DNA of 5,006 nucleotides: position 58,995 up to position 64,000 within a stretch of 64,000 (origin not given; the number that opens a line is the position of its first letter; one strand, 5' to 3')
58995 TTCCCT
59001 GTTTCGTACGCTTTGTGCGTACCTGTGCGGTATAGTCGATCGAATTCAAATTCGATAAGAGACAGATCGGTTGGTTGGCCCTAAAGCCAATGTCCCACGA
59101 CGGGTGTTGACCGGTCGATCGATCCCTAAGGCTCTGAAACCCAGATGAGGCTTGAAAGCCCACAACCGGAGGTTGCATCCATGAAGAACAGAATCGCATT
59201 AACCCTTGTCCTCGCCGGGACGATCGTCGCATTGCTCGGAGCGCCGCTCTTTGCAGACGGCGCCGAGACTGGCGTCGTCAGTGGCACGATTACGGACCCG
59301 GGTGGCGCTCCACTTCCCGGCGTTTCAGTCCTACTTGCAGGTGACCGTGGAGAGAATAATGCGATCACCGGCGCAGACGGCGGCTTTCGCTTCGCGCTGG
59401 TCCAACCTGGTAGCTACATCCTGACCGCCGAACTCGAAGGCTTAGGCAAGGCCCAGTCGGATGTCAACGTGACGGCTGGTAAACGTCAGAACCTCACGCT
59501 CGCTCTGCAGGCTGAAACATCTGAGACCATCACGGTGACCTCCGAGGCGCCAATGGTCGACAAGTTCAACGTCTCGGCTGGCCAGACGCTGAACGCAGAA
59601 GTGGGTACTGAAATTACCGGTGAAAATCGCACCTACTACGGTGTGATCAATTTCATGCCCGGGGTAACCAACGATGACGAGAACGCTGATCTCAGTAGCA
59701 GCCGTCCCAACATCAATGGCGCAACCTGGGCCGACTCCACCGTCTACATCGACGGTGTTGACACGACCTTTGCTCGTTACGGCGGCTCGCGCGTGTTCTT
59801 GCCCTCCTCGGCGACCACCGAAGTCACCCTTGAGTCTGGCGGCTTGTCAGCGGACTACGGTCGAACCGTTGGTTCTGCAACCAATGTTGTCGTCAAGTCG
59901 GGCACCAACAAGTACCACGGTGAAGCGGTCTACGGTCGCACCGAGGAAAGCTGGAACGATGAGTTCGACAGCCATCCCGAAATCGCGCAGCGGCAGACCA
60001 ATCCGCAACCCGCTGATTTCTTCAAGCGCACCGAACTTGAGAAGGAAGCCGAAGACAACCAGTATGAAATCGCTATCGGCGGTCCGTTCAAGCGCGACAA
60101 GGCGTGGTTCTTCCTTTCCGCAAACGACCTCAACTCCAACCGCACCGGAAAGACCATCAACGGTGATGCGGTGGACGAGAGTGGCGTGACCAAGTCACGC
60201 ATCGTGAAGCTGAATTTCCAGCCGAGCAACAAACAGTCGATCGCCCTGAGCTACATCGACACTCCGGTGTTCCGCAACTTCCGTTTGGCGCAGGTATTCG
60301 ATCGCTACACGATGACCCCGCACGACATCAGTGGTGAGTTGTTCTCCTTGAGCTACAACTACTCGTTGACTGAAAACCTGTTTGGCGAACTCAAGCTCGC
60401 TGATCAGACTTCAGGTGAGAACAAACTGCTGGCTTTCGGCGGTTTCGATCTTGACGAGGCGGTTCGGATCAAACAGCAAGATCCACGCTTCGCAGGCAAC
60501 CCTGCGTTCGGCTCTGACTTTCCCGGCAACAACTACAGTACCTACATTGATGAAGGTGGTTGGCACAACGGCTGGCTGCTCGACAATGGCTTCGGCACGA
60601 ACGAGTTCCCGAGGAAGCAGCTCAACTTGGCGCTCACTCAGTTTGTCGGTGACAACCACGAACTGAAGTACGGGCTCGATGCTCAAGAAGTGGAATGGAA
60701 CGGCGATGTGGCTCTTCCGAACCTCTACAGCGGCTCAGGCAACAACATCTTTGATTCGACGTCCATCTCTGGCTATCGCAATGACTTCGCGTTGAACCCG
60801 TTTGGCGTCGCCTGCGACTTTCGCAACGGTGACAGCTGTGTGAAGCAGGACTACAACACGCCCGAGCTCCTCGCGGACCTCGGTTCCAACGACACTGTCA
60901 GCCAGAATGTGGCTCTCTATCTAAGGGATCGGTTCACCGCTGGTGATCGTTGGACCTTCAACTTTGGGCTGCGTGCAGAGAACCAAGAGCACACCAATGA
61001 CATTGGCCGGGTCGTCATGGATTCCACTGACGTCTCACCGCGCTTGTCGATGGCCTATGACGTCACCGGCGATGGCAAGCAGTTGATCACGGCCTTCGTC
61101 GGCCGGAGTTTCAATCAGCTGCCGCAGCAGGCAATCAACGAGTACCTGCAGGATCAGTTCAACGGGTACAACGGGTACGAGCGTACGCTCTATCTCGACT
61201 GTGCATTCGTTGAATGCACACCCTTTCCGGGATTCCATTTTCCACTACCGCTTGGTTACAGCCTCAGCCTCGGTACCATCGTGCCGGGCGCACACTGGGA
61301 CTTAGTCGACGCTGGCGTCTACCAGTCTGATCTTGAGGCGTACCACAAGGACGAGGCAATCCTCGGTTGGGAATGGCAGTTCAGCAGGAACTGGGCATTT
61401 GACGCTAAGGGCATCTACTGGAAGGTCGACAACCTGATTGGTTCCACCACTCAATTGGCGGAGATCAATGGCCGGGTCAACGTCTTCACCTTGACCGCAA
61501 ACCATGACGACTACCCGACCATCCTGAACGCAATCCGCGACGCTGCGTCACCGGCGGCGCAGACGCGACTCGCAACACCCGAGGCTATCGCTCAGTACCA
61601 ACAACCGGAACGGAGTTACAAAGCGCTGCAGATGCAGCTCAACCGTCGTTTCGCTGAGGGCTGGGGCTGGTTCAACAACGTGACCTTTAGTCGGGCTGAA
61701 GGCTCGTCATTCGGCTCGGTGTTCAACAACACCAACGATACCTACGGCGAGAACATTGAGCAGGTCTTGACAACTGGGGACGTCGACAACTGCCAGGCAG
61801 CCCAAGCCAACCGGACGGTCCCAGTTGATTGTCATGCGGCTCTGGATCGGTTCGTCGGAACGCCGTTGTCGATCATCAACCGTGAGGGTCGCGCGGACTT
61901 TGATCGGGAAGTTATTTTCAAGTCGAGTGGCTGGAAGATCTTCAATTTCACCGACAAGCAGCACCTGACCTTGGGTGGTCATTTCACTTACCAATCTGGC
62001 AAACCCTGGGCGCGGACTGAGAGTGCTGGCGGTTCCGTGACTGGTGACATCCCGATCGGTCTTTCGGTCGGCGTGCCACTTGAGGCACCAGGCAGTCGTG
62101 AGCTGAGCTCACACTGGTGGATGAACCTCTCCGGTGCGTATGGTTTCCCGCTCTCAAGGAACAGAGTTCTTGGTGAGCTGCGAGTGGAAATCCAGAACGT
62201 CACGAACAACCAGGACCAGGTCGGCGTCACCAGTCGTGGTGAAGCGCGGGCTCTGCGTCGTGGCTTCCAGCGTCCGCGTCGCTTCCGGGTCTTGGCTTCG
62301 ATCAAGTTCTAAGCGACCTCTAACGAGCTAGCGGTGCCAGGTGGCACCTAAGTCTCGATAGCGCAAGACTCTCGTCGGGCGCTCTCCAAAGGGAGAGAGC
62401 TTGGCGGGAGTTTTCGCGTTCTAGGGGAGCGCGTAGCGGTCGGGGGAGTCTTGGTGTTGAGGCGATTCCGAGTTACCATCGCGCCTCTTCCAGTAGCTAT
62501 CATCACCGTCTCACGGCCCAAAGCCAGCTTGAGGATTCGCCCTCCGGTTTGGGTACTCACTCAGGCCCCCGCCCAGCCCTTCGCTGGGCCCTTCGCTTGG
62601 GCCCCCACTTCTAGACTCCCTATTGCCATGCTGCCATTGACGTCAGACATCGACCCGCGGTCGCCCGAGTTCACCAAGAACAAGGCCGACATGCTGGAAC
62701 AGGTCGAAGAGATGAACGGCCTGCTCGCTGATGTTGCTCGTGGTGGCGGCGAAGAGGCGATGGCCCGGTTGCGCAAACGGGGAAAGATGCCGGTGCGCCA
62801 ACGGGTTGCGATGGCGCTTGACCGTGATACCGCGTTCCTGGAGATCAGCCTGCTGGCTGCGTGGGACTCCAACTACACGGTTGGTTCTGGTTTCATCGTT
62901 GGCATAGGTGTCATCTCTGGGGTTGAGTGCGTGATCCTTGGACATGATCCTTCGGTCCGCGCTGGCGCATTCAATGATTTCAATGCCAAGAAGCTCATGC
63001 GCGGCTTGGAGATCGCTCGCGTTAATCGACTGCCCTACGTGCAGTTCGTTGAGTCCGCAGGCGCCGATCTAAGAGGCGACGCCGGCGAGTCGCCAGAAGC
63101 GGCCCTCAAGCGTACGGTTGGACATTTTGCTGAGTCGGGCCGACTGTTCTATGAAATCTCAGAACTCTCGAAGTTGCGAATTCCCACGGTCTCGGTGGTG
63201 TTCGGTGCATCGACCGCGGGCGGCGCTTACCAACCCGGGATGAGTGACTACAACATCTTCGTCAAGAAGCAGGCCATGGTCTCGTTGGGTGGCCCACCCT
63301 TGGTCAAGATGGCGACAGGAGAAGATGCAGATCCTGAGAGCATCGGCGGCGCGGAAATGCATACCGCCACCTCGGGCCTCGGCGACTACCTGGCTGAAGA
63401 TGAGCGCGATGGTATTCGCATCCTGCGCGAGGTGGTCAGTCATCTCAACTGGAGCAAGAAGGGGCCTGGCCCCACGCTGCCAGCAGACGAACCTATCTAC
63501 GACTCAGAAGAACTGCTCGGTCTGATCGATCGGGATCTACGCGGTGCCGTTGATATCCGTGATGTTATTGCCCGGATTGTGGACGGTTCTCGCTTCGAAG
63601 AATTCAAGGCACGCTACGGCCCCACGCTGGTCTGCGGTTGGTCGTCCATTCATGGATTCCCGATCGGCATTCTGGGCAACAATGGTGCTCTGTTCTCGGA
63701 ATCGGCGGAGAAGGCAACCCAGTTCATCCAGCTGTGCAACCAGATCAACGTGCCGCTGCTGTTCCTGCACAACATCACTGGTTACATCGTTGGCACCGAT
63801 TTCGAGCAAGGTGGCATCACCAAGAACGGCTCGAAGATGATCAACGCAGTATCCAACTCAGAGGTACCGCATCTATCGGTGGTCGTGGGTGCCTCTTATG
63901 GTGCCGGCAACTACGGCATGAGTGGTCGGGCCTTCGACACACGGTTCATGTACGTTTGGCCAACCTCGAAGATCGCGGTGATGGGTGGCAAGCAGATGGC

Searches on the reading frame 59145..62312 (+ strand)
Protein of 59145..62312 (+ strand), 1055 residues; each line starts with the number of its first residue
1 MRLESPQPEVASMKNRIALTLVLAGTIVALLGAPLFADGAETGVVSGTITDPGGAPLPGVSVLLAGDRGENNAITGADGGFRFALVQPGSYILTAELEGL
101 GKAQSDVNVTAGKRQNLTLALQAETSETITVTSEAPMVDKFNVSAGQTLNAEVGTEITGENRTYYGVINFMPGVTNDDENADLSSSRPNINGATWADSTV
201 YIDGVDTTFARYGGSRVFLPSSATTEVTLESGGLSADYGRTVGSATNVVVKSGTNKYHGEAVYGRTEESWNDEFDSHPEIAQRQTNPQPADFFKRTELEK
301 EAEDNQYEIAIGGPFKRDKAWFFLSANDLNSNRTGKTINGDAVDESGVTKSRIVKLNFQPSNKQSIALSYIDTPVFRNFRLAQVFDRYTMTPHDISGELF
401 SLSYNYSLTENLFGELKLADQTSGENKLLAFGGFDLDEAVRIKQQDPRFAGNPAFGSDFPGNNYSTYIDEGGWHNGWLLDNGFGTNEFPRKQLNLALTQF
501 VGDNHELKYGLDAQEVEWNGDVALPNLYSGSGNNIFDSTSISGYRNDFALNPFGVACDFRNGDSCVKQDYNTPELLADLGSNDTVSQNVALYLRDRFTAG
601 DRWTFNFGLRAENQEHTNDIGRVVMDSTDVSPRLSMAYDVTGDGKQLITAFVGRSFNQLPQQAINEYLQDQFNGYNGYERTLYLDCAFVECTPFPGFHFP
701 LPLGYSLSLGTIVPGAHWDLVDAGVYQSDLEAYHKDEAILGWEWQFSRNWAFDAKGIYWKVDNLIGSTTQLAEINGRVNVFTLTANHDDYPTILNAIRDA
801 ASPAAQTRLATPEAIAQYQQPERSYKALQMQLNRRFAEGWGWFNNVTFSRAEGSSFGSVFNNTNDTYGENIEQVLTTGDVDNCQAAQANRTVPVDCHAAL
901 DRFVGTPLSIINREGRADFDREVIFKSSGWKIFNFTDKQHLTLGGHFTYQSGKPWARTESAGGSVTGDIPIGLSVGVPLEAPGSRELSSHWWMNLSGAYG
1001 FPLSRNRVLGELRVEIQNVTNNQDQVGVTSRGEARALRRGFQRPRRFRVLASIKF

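Call 12: search_protein_families(library=pfam, proteins=[window:59145-62312:+])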
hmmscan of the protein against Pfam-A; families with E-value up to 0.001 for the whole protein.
window:59145-62312:+ (1055 aa): 7 families
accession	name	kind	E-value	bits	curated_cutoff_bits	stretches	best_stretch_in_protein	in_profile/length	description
PF25183.1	OMP_b-brl_4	-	1.5e-18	67.1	30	3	249-337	1-72/838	Outer membrane beta barrel domain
PF13620.12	CarboxypepD_reg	-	3.3e-16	59.8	32.3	1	45-122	2-82/82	Carboxypeptidase regulatory-like domain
PF13715.12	CarbopepD_reg_2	-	4.1e-09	36.8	32.2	1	45-127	1-82/88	CarboxypepD_reg-like domain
PF02369.22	Big_1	-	4.5e-05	23.9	34.9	1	36-109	12-92/93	Bacterial Ig-like domain (group 1)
PF00593.30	TonB_dep_Rec_b-barrel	-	0.00014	22.3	27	1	448-848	23-347/436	TonB dependent receptor-like, beta-barrel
PF07715.20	Plug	-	0.00038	21.4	23.9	0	165-240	26-101/107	TonB-dependent Receptor Plug Domain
PF09134.16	Invasin_D3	-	0.00071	20.5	33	1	34-112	13-98/98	Invasin, domain 3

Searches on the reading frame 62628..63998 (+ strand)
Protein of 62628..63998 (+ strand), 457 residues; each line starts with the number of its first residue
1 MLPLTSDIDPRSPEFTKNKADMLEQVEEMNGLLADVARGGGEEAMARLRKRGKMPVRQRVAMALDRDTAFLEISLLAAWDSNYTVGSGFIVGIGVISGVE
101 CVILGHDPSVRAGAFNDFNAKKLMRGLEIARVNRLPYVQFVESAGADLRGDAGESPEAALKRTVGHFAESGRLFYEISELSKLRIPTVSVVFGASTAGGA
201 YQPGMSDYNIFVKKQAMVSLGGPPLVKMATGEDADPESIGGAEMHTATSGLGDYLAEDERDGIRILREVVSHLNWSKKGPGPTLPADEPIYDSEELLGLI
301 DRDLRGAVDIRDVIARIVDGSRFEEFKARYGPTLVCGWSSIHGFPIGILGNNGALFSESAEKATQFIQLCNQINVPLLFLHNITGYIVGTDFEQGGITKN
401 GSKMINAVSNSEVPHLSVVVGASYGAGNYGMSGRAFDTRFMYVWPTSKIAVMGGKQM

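Call 73: find_homologous_proteins(query=window:62628-63998:+, max_evalue=1e-100)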
Query seq(457 aa) (457 aa): 7948 proteins with E <= 1e-100 among 8000 candidates; the best 120 are listed.
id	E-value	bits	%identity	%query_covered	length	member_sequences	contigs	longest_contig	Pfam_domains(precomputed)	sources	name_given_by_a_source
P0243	0.0e+0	1025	100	100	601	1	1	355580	PF01039.28,PF03255.20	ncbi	-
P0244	2.5e-259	879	84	100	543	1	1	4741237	PF01039.28,PF03255.20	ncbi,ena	-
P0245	3.1e-256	868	83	100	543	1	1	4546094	PF01039.28,PF03255.20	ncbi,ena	-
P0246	1.3e-255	866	83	100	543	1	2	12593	PF01039.28,PF03255.20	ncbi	ncbi:MAG: carboxyl transferase domain-containing protein [Acidobacteriota bacterium]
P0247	5.1e-255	864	83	100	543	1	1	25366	PF01039.28,PF03255.20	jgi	jgi:acetyl-CoA carboxylase carboxyltransferase component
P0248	2.5e-253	859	82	100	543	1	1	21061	PF01039.28,PF03255.20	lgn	-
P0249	1.1e-252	857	82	100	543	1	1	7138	PF01039.28,PF03255.20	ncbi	ncbi:MAG: carboxyl transferase domain-containing protein [Acidobacteriota bacterium]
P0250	3.9e-252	855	81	100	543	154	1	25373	PF01039.28,PF03255.20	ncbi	-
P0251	5.6e-252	854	81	100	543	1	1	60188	PF01039.28,PF03255.20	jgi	jgi:acetyl-CoA carboxylase carboxyltransferase component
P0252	1.5e-251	853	81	100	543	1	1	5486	PF01039.28,PF03255.20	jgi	jgi:acetyl-CoA carboxylase carboxyltransferase component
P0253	3.7e-251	852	81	100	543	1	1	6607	PF01039.28,PF03255.20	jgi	jgi:acetyl-CoA carboxylase carboxyltransferase component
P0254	2.6e-250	849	81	100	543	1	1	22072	PF01039.28,PF03255.20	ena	-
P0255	3.2e-250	849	80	100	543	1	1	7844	PF01039.28,PF03255.20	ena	-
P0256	3.5e-250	848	81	100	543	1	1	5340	PF01039.28,PF03255.20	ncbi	-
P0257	4.7e-250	848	80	100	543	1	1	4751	PF01039.28,PF03255.20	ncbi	-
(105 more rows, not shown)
